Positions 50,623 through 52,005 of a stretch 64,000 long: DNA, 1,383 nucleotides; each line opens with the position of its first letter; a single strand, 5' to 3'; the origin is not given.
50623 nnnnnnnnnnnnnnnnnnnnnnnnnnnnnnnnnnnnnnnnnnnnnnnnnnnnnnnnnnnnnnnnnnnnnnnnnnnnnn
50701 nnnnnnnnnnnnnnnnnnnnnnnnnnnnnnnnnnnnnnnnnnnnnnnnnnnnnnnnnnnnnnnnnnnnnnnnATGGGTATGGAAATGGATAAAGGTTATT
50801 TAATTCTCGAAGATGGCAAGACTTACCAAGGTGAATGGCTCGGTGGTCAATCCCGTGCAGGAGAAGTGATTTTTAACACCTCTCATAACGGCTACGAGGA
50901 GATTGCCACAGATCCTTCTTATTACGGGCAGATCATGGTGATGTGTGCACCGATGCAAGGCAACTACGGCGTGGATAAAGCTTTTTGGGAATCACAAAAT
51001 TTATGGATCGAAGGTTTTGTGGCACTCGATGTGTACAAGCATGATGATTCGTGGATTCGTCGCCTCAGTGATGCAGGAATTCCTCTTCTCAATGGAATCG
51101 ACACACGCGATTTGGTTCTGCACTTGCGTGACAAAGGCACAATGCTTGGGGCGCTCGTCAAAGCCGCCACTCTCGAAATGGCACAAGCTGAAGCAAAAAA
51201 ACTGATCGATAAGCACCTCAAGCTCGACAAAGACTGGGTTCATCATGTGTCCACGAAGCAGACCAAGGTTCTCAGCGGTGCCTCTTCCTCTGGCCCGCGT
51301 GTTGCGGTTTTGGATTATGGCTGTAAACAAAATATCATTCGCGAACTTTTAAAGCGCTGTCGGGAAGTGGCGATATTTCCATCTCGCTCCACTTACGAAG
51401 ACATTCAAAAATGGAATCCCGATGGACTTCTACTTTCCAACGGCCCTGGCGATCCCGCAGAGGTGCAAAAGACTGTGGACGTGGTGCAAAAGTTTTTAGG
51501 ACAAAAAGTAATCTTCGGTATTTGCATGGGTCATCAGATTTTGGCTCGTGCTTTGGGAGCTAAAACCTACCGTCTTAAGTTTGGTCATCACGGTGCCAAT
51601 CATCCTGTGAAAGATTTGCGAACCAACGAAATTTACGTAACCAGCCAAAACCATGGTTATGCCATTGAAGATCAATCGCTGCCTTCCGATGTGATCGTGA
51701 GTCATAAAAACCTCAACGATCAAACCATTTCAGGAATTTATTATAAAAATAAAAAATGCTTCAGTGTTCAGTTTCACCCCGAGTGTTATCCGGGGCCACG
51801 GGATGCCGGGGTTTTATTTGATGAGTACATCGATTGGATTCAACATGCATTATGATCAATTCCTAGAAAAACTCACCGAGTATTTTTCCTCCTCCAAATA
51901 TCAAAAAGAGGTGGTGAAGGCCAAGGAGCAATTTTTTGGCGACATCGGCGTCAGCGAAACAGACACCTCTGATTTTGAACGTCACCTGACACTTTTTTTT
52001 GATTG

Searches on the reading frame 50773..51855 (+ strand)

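Call 93: search_protein_families(library=pfam, proteins=[window:50773-51855:+], max_evalue=0.00001)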
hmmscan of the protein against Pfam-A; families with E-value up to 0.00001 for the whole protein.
window:50773-51855:+ (360 aa): 2 families
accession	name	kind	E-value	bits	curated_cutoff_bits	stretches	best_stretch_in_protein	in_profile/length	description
PF00117.34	GATase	-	1.8e-51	175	22.8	1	179-354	2-189/190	Glutamine amidotransferase class-I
PF00988.28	CPSase_sm_chain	-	6.7e-35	120.1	27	1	10-127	1-125/126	Carbamoyl-phosphate synthase small chain, CPSase domain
